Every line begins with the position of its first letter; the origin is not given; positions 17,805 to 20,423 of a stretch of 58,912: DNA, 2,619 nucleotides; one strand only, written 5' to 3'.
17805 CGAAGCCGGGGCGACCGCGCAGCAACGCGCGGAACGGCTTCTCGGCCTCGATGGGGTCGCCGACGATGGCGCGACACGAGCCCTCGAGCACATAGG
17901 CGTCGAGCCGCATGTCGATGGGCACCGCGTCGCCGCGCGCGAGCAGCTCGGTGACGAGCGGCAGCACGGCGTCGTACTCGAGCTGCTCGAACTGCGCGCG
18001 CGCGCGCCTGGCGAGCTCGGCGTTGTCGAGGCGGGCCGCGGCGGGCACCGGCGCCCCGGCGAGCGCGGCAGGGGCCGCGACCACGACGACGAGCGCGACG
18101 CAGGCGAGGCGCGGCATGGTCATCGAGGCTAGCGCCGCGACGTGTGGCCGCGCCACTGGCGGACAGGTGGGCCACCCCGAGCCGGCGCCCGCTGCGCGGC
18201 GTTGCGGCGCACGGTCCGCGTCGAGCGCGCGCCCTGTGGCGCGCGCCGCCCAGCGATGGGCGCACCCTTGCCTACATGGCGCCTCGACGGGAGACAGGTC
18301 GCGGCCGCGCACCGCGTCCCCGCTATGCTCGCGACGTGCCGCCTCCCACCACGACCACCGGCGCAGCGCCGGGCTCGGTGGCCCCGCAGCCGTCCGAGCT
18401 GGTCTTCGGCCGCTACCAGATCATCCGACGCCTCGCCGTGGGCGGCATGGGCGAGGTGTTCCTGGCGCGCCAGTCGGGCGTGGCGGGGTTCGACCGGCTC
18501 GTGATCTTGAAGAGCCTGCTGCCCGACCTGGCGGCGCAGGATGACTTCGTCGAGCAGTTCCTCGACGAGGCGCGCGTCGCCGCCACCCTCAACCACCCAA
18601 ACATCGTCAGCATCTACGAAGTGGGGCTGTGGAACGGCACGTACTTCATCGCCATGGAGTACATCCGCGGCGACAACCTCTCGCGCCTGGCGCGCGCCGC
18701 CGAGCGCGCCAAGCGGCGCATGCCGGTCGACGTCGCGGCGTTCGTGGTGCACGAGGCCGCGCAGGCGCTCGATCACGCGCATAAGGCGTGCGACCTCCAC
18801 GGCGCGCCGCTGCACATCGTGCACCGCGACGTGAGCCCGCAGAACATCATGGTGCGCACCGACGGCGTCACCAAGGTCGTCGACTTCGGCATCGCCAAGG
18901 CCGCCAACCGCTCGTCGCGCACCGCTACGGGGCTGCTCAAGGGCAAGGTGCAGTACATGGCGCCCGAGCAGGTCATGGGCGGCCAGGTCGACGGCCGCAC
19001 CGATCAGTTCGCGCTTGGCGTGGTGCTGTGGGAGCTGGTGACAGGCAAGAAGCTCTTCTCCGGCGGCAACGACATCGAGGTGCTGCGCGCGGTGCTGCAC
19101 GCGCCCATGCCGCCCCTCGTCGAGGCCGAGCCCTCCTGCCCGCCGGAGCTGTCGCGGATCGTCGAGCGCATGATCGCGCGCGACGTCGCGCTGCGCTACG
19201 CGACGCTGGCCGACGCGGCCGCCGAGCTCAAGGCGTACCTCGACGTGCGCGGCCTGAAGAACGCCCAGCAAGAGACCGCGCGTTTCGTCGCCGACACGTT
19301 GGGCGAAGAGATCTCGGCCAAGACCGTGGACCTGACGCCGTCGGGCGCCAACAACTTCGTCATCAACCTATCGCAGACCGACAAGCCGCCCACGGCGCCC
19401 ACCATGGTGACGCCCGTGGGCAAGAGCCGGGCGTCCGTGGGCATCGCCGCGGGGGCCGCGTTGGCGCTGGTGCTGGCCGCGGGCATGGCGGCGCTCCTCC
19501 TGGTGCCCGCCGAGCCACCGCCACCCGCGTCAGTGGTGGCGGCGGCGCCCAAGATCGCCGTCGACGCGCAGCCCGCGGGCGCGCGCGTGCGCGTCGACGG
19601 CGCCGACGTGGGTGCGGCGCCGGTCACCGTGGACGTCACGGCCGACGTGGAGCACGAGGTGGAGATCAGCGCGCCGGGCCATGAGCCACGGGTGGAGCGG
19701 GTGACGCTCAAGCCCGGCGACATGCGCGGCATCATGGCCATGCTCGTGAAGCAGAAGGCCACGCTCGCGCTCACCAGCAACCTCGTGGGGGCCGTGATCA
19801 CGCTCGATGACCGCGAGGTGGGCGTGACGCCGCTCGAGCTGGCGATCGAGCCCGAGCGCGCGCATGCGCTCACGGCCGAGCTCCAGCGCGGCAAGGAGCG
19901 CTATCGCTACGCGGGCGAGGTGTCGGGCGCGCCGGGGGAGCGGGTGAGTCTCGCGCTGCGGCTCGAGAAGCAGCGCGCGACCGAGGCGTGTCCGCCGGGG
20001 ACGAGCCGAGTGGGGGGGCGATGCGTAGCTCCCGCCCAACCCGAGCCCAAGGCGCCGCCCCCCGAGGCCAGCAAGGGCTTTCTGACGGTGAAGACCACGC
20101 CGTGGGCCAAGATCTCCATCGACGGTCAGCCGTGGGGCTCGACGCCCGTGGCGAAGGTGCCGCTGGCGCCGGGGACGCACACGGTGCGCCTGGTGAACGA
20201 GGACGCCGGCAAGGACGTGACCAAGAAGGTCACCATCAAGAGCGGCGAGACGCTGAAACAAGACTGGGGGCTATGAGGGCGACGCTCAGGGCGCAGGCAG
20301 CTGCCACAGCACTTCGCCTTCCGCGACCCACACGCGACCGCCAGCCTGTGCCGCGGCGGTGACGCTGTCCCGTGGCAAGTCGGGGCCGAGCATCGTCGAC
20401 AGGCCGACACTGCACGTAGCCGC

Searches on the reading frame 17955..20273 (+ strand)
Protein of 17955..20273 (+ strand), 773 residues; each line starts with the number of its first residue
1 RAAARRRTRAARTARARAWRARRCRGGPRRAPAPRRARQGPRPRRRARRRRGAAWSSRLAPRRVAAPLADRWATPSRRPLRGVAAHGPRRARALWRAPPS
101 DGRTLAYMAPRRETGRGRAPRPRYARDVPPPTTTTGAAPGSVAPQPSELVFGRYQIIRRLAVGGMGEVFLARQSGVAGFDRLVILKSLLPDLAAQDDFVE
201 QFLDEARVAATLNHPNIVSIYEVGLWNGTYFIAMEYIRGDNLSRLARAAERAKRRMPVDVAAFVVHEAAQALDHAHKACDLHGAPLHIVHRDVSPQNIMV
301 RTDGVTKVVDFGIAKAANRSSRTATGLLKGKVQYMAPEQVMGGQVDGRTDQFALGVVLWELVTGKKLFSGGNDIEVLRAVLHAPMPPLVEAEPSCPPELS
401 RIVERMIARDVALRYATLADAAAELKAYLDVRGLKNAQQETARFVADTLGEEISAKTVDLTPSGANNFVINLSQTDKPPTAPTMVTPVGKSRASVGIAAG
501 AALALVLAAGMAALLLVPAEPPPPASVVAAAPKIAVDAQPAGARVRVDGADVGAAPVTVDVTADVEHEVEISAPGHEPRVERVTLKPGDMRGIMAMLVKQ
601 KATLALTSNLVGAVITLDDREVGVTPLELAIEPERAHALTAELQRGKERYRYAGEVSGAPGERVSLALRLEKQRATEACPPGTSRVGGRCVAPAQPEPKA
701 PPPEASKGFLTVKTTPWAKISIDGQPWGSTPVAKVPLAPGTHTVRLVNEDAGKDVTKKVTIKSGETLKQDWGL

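Call 24: search_protein_families(library=pfam, proteins=[window:17955-20273:+], max_evalue=0.001)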
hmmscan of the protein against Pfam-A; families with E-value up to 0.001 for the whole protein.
window:17955-20273:+ (773 aa): 5 families
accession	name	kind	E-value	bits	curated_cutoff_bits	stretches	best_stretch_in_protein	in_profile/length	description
PF00069.31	Pkinase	-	1.9e-37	129.5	31.7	1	154-416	1-253/263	Protein kinase domain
PF07714.23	PK_Tyr_Ser-Thr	-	8.8e-31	107.6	23.1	1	156-414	3-248/258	Protein tyrosine and serine/threonine kinase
PF08308.17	PEGA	-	5.1e-30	103.6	20.8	3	533-589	3-59/71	PEGA domain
PF01636.29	APH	-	7.6e-05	23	23.2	1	257-315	140-198/239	Phosphotransferase enzyme family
PF17667.7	Pkinase_fungal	-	0.00062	19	24.1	1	287-344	307-369/387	Fungal protein kinase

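Call 65: search_protein_families(library=ncbifam, proteins=[window:17955-20273:+], max_evalue=0.001)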
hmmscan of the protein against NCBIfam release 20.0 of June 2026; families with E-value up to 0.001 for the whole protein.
window:17955-20273:+ (773 aa): 12 families
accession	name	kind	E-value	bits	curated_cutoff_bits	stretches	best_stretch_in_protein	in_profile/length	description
NF033483.0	PknB_PASTA_kin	equivalog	3.2e-78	264.1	450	1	149-517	4-357/563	Stk1 family PASTA domain-containing Ser/Thr kinase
NF052427.1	StpK7MSMEG_1200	equivalog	7.8e-45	153.4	900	1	150-446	5-284/601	serine/threonine protein kinase StpK7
NF047741.1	antiphage_MADS6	equivalog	4.3e-38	131.2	460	2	245-439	285-471/612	methylation-associated defense system protein kinase MAD6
NF009651.0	PRK13184.1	equivalog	3.7e-33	114.6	839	1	152-430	2-292/932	serine/threonine-protein kinase PknD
NF038150.1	lanthi_synth_IV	equivalog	7e-21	74.3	650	1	121-459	161-486/851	class IV lanthionine synthetase LanL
TIGR03903.1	TOMM_kin_cyc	equivalog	8.3e-20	70.3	705.75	1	183-393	6-217/1267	TOMM system kinase/cyclase fusion protein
NF033442.0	BREX_PglW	equivalog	3e-13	48.4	990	1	240-430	293-488/1391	BREX system serine/threonine kinase PglW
NF038151.1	lanthi_synth_III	equivalog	9.9e-10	37.4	575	1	193-362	261-423/833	class III lanthionine synthetase LanKC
NF047815.1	LIC10124_lipo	equivalog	4.1e-07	28.9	650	0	707-767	197-257/516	LIC10124 family lipoprotein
NF011463.0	PRK14879.1-4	equivalog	1.1e-05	24.9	188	1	201-324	64-170/237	Kae1-associated kinase Bud32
TIGR03724.2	arch_bud32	equivalog_domain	1.2e-05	24.9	125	1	228-326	66-143/193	KEOPS complex kinase/ATPase Bud32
NF043056.1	T4SS_LegK1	equivalog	0.00016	20.4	550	1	287-361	209-283/516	Dot/Icm T4SS effector kinase LegK1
